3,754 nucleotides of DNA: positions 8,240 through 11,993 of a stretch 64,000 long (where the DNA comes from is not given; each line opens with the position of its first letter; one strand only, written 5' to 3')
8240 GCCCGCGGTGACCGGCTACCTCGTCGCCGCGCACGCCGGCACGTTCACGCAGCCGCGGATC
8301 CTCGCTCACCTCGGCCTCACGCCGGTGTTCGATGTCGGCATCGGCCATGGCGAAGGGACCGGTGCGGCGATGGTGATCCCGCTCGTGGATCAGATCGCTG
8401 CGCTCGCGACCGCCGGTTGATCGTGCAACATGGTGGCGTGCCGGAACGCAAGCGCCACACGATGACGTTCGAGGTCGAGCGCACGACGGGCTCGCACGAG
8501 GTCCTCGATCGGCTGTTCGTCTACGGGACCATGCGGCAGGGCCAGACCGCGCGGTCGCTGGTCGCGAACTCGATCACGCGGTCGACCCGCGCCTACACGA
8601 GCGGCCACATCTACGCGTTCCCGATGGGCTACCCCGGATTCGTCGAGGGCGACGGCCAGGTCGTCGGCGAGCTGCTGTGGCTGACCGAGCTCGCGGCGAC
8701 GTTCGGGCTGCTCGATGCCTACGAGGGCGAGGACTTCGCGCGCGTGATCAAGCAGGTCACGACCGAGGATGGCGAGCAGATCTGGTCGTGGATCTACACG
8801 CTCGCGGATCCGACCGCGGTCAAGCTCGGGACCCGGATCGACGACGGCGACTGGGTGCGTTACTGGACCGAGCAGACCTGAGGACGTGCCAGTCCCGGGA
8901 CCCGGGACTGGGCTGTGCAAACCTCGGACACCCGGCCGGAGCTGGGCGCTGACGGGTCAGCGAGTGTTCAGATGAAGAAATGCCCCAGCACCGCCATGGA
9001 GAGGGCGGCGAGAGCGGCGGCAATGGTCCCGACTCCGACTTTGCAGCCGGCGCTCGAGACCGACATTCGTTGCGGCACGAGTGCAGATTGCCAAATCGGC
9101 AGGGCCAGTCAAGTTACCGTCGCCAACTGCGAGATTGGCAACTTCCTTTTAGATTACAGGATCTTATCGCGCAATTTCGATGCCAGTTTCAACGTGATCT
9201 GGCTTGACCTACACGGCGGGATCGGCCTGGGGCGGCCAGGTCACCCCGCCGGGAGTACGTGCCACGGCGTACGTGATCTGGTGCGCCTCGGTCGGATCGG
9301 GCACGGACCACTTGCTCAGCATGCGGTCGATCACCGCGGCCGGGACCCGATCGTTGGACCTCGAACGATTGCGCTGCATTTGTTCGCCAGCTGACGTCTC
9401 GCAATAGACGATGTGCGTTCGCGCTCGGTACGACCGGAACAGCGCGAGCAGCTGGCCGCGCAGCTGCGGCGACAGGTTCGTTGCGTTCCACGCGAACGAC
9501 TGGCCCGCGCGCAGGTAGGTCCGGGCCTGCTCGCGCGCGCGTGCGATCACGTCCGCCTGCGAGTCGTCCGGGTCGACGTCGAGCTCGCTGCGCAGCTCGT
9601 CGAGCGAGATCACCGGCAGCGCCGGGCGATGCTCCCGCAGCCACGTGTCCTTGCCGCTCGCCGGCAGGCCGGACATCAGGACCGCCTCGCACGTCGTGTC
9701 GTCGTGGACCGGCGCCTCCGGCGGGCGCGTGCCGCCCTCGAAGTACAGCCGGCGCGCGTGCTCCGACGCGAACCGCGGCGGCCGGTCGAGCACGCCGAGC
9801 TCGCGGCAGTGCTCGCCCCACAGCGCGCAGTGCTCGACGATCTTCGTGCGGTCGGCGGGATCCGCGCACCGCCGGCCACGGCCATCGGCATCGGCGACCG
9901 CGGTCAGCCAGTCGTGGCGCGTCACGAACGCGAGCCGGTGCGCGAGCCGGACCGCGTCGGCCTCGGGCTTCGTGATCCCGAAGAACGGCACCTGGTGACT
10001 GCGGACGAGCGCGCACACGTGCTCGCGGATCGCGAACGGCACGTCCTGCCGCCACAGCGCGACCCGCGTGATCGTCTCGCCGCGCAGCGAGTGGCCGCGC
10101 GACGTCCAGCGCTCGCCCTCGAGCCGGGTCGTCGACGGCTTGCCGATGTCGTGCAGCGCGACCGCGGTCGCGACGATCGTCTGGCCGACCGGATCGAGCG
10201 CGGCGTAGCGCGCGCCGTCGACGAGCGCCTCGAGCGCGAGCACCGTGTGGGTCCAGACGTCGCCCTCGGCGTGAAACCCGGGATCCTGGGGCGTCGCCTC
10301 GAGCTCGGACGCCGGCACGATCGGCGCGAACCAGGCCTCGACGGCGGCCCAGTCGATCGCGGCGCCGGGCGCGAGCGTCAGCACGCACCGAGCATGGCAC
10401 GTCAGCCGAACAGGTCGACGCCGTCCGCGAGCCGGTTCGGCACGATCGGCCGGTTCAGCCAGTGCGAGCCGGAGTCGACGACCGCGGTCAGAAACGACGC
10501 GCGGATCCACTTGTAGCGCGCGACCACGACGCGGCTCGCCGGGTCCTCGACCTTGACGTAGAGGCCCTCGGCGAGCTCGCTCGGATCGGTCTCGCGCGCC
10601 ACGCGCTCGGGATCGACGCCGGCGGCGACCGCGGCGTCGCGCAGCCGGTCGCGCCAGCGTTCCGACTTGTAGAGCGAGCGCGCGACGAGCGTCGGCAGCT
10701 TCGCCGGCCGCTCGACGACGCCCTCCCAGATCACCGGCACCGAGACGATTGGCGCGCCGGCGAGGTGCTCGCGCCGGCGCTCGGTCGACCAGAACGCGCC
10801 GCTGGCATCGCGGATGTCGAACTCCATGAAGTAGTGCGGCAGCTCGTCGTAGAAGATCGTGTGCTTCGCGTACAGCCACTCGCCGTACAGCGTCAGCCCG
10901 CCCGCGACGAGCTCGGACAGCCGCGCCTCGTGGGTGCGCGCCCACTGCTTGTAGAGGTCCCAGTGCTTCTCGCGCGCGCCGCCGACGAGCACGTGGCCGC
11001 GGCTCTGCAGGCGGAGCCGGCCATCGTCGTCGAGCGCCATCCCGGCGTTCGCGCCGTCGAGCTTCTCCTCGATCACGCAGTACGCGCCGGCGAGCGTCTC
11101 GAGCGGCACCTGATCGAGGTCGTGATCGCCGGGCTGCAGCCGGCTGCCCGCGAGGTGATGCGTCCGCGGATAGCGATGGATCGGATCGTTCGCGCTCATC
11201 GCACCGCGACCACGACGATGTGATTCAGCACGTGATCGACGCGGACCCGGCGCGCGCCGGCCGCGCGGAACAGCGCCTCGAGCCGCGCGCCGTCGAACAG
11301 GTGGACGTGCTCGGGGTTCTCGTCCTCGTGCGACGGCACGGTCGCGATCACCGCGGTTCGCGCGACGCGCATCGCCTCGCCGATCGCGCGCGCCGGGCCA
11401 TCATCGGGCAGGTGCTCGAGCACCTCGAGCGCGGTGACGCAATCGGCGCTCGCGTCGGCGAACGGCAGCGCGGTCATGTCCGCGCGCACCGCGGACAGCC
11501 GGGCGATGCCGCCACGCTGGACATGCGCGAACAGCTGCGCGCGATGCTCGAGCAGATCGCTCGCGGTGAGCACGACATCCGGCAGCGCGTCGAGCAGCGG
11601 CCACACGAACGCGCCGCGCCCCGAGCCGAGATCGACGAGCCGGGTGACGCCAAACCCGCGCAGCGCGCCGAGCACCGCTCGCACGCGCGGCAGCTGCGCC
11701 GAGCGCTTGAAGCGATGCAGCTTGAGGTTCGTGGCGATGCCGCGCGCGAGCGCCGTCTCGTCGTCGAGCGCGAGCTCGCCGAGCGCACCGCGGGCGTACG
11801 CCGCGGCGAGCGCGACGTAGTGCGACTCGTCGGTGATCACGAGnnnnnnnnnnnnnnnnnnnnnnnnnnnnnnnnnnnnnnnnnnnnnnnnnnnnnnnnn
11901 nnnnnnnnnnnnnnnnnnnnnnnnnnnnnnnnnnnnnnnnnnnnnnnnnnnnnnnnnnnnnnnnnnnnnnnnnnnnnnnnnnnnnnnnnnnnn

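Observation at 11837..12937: Stand-alone MshEN-type c-di-GMP receptor embedded between queC and the RNA-repair genes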

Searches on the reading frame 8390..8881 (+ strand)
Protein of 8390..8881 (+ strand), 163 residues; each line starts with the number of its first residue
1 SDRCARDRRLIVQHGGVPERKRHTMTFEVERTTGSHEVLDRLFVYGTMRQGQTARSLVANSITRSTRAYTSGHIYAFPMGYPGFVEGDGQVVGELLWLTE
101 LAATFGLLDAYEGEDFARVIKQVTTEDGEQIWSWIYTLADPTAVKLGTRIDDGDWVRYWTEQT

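Call 5: search_protein_families(library=pfam, proteins=[window:8390-8881:+], max_evalue=0.01)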
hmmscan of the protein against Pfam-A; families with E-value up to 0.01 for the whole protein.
window:8390-8881:+ (163 aa): 1 family
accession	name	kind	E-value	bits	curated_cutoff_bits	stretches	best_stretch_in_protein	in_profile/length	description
PF06094.17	GGACT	-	1.2e-19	71.4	22.8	1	42-156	1-119/120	Gamma-glutamyl cyclotransferase, AIG2-like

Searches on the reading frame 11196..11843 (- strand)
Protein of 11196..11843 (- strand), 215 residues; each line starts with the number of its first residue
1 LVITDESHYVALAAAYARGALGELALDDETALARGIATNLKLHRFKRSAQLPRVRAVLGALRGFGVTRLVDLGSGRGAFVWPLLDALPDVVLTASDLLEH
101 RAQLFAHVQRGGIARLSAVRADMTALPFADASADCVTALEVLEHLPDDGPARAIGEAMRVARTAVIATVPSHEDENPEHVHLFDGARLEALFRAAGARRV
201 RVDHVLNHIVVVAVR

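Call 5: search_protein_families(library=pfam, proteins=[window:11196-11843:-], max_evalue=0.01)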
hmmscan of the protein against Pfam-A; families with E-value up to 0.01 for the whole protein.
window:11196-11843:- (215 aa): 6 families
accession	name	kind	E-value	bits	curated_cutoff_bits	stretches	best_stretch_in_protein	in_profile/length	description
PF13649.12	Methyltransf_25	-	2.5e-11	44.6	27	1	70-162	2-94/97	Methyltransferase domain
PF08241.18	Methyltransf_11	-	2.9e-11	44.3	21.2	1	70-162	1-88/95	Methyltransferase domain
PF13489.12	Methyltransf_23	-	1.9e-07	31.4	27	1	64-198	21-160/164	Methyltransferase domain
PF08242.18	Methyltransf_12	-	2.6e-07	31.7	30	1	70-159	1-90/98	Methyltransferase domain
PF13847.12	Methyltransf_31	-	3.7e-05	23.9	27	1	67-181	5-123/145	Methyltransferase domain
PF00891.24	Methyltransf_2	-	0.00052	19.8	22.3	1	53-131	50-130/210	O-methyltransferase domain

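Call 6: search_protein_families(library=ncbifam, proteins=[window:11196-11843:-], max_evalue=0.01)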
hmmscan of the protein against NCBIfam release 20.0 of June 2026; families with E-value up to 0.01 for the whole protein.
window:11196-11843:- (215 aa): 4 families
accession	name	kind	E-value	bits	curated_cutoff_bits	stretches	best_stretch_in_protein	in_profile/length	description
NF041255.1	mycofact_MftM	equivalog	4.8e-21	75.3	200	1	68-196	142-270/289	mycofactocin oligosaccharide methyltransferase MftM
TIGR04074.1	bacter_Hen1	equivalog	1.2e-05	24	340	1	8-173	223-397/462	3' terminal RNA ribose 2'-O-methyltransferase Hen1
TIGR02072.1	BioC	equivalog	2.3e-05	24.3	184.95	1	64-142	33-107/244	malonyl-ACP O-methyltransferase BioC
NF045667.1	MTase_DVU1556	equivalog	0.00025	20.6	155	1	67-162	24-112/213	DVU_1556 family methyltransferase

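Call 75: search_protein_families(library=padloc, proteins=[window:11199-11843:-], max_evalue=0.001)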
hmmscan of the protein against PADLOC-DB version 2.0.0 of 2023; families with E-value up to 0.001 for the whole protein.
window:11199-11843:- (215 aa): 1 family
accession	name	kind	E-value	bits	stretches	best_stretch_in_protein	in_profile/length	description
PDLC04134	mad2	-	8e-08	29.5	1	54-177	280-405/492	mads_2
